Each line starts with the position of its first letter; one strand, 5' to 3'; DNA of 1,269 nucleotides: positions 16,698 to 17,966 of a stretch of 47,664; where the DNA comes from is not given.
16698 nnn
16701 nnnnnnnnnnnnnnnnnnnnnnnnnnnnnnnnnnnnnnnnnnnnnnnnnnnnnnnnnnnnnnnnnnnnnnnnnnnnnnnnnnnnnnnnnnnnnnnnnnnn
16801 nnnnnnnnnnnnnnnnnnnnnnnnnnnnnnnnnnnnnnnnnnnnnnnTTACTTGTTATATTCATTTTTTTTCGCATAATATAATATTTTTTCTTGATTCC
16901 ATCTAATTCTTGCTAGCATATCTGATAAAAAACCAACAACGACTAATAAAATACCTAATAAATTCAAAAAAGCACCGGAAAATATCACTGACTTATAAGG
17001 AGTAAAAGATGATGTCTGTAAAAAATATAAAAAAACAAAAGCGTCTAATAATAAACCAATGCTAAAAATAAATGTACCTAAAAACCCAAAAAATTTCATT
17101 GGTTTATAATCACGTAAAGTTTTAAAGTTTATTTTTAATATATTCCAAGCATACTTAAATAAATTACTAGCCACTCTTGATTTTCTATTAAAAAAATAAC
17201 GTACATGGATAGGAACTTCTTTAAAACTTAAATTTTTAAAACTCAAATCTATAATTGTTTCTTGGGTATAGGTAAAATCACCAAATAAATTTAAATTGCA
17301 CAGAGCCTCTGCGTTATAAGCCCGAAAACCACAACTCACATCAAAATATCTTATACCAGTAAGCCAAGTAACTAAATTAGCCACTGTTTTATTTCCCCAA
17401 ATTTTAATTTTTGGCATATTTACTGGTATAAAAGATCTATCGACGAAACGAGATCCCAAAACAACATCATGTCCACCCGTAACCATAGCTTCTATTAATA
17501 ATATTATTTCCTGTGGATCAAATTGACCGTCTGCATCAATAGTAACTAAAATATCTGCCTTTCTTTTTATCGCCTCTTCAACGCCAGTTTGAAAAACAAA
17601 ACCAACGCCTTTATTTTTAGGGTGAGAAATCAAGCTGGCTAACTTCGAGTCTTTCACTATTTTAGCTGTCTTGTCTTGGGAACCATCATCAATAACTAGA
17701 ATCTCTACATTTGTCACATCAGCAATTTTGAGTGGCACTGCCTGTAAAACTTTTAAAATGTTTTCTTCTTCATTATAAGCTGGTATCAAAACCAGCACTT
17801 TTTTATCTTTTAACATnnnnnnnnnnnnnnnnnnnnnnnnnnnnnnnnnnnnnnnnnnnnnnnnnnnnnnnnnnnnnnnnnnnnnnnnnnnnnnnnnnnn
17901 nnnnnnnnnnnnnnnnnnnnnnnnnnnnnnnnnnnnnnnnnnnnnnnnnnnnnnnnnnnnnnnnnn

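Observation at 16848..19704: ArnC/ArnD/ArnT-like three-activity module with the deacetylase fused to the GT-C transferase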

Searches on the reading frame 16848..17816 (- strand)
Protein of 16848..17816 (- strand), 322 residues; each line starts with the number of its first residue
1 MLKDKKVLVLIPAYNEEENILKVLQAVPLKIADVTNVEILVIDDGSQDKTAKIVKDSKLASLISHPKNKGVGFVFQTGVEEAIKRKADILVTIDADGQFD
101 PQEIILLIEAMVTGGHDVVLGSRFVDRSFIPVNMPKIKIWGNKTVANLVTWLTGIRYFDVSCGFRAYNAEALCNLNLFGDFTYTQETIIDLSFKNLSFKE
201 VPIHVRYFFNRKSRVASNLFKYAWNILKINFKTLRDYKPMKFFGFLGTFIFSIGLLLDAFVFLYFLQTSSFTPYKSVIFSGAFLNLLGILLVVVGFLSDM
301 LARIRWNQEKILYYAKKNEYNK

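Call 3: search_protein_families(library=pfam, proteins=[window:16848-17816:-], max_evalue=0.01)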
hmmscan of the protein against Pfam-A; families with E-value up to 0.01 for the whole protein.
window:16848-17816:- (322 aa): 2 families
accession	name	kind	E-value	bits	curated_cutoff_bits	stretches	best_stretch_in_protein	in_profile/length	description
PF00535.33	Glycos_transf_2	-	2e-23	83.6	23.3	1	9-168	2-160/168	Glycosyl transferase family 2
PF13641.12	Glyco_tranf_2_3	-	0.0011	19.4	27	1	7-126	3-126/230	Glycosyltransferase like family 2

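Call 6: search_protein_families(library=ncbifam, proteins=[window:16848-17816:-], max_evalue=1)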
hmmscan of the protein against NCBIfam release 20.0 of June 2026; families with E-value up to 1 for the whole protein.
window:16848-17816:- (322 aa): 23 families
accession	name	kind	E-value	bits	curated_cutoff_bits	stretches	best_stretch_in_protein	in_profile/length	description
TIGR04182.1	glyco_TIGR04182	equivalog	6e-35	121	325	1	7-308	2-289/293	S-layer glycoprotein N-glycosyltransferase AglJ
NF058614.1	PPMAGASynPpgS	equivalog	5.9e-27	94.6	370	1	7-213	2-204/226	polyprenyl-phospho-N-acetylgalactosaminyl synthase PpgS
NF041391.1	DPhHxTase_Halo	equivalog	9.4e-20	70.5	375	1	13-205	3-183/213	dolichyl-phosphate hexose transferase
NF007986.1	PRK10714.1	equivalog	3.8e-15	55.7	529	1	5-305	6-297/316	undecaprenyl-phosphate 4-deoxy-4-formamido-L-arabinose transferase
TIGR03937.1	PgaC_IcaA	equivalog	1.8e-13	50.2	422.3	1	5-113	45-152/407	poly-beta-1,6-N-acetyl-D-glucosamine synthase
NF047588.1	GlcsyltransPgfSStrep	equivalog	5e-12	45.7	500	1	6-310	2-296/308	glycosyltransferase PgfS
TIGR04283.1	glyco_like_mftF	equivalog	2.5e-10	40.3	182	1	9-113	3-98/221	TIGR04283 family arsenosugar biosynthesis glycosyltransferase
NF041875.1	EPS_EpsD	equivalog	3.6e-09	36.5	370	1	9-141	3-132/325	exopolysaccharide biosynthesis glycosyltransferase EpsD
NF010496.0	PRK13915.1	equivalog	4.6e-08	32.5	262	1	4-114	30-145/307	glucosyl-3-phosphoglycerate synthase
NF045692.1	OglycostaseCruG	equivalog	2.5e-07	29.9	600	1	6-125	42-167/386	2'-O-glycosyltransferase CruG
NF007482.0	PRK10073.1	equivalog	4.3e-07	29.2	423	1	4-111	5-110/334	glycosyltransferase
TIGR01556.1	rhamnosyltran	subfamily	6.1e-07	28.9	200.55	1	35-128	20-116/281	rhamnosyltransferase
NF038302.1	EPS_HpsE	equivalog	2e-06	27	300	1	8-82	4-85/307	hormogonium polysaccharide biosynthesis glycosyltransferase HpsE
TIGR03965.1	mycofact_glyco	equivalog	1.1e-05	24.5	280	1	5-82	74-153/467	mycofactocin biosynthesis glycosyltransferase MftF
TIGR03469.1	HpnB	hypoth_equivalog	1.4e-05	24.3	379.25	1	6-118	45-167/386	hopene-associated glycosyltransferase HpnB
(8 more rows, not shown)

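Call 90: search_solved_structures(query=window:16848-17816:-, max_evalue=0.00001)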
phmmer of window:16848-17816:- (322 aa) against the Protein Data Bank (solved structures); distinct sequences matched with E-value up to 0.00001: 9.
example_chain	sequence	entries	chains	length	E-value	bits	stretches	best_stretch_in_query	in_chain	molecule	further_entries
5mlz_A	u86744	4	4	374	1.8e-13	53.4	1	4-137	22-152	Dolichol monophosphate mannose synthase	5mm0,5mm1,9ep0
9hwj_A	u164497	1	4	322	1.9e-12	50.1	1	5-305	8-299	Undecaprenyl-phosphate 4-deoxy-4-formamido-L-arabinose transferase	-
9bhc_C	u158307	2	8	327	7.2e-12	48.2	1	5-305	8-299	Undecaprenyl-phosphate 4-deoxy-4-formamido-L-arabinose transferase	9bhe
8vxh_A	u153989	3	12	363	1e-11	47.6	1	5-305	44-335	Undecaprenyl-phosphate 4-deoxy-4-formamido-L-arabinose transferase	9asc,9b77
5eke_A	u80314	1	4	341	6.5e-09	38.5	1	8-123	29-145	Uncharacterized glycosyltransferase sll0501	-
9nye_A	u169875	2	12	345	9e-09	38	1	8-123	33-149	Glycosyltransferase sll0501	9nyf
5ekp_C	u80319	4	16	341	1e-08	37.8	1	8-123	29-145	Uncharacterized glycosyltransferase sll0501 | Glycosyltransferase sll0501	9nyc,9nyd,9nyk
2z87_A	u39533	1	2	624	3.4e-08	36.1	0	7-106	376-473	Chondroitin synthase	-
2z86_A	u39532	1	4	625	3.4e-08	36.1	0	7-106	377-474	Chondroitin synthase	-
